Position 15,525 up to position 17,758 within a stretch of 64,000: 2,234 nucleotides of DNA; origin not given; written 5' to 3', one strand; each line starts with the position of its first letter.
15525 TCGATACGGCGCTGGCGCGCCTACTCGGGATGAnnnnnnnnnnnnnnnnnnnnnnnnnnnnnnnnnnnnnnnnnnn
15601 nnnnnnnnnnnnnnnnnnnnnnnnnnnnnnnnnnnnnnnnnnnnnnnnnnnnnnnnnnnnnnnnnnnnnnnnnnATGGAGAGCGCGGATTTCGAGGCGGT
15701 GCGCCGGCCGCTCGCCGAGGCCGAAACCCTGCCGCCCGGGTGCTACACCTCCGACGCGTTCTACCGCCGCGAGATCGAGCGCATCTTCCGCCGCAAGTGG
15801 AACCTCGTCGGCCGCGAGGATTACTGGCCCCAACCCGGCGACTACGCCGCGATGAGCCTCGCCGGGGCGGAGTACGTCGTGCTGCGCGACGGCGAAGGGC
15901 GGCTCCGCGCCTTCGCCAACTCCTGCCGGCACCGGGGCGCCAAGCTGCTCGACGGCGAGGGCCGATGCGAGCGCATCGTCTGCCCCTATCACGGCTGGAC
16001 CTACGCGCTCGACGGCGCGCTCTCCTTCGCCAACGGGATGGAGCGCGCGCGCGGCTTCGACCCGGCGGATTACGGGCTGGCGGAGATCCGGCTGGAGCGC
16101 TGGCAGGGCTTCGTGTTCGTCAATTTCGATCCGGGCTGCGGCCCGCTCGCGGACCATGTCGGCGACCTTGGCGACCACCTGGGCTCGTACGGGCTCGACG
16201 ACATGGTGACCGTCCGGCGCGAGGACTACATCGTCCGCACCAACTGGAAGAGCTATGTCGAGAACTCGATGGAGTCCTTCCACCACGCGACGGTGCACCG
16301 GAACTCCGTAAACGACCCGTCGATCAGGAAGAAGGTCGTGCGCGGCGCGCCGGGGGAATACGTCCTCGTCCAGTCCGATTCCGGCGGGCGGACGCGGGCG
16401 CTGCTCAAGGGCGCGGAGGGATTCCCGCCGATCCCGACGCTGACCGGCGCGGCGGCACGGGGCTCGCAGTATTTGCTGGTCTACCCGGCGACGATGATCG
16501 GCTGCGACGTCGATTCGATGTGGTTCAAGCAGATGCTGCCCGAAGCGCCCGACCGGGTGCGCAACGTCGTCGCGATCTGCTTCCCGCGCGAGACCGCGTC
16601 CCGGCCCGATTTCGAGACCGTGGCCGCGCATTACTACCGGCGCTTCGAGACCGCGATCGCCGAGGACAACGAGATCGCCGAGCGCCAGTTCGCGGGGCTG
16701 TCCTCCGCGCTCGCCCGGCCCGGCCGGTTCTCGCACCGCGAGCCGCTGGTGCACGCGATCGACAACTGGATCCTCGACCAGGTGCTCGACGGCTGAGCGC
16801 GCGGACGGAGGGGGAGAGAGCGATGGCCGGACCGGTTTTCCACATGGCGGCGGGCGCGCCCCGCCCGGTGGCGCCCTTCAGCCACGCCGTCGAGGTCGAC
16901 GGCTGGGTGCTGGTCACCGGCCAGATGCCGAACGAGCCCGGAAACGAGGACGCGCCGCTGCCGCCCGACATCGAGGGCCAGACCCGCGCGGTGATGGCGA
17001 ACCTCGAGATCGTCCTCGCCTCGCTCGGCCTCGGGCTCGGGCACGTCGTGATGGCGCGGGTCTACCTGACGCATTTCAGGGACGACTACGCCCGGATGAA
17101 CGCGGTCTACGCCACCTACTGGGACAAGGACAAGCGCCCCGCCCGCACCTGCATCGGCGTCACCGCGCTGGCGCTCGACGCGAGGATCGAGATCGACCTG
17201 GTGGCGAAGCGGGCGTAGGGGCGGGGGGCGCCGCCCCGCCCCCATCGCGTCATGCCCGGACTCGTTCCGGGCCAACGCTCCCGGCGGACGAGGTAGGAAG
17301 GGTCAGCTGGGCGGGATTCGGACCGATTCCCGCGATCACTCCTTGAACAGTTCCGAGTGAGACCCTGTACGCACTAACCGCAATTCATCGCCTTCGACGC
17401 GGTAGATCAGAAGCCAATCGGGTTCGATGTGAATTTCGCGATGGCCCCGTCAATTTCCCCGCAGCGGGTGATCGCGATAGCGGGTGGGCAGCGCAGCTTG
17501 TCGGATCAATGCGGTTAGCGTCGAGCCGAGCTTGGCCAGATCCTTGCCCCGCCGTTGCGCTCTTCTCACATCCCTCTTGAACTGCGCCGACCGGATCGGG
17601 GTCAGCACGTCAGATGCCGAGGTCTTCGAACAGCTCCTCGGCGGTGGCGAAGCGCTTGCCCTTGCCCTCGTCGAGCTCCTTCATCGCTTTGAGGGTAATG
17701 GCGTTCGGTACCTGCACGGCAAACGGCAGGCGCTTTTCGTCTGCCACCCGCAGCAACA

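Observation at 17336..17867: dinJ-yafQ module in which the toxin is silenced by a TGG to TGA change at the conserved tryptophan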

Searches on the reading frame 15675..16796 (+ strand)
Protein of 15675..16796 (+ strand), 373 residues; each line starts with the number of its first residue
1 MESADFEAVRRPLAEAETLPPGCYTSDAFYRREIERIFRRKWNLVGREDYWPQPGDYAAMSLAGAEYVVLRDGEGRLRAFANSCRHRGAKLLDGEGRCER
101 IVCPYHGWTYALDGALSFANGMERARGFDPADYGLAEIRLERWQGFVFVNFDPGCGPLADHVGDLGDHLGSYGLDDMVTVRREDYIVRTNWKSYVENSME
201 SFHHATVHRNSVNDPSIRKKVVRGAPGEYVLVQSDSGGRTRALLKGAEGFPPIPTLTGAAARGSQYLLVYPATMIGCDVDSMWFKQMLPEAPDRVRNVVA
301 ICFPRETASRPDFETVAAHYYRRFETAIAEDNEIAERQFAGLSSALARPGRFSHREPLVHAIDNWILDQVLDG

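Call 29: search_protein_families(library=pfam, proteins=[window:15675-16796:+], max_evalue=0.001)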
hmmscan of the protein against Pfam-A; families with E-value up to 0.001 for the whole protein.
window:15675-16796:+ (373 aa): 2 families
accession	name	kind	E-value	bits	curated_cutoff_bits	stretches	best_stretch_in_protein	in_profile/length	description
PF00848.25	Ring_hydroxyl_A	-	1.9e-27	97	24.9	1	174-370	1-206/208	Ring hydroxylating alpha subunit (catalytic domain)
PF00355.32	Rieske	-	7.5e-18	64.7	20.3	1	42-117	2-76/88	Rieske [2Fe-2S] domain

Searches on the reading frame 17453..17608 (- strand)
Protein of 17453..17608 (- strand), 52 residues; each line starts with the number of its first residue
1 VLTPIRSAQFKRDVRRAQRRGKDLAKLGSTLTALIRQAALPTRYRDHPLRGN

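Call 5: search_protein_families(library=pfam, proteins=[window:17453-17608:-], max_evalue=0.01)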
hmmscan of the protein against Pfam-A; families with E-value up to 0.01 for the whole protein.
seq(52 aa): 1 family
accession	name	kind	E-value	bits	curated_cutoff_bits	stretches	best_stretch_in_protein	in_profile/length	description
PF15738.11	YafQ_toxin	-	9.1e-11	42.3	30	1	6-52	5-51/88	Bacterial toxin of type II toxin-antitoxin system, YafQ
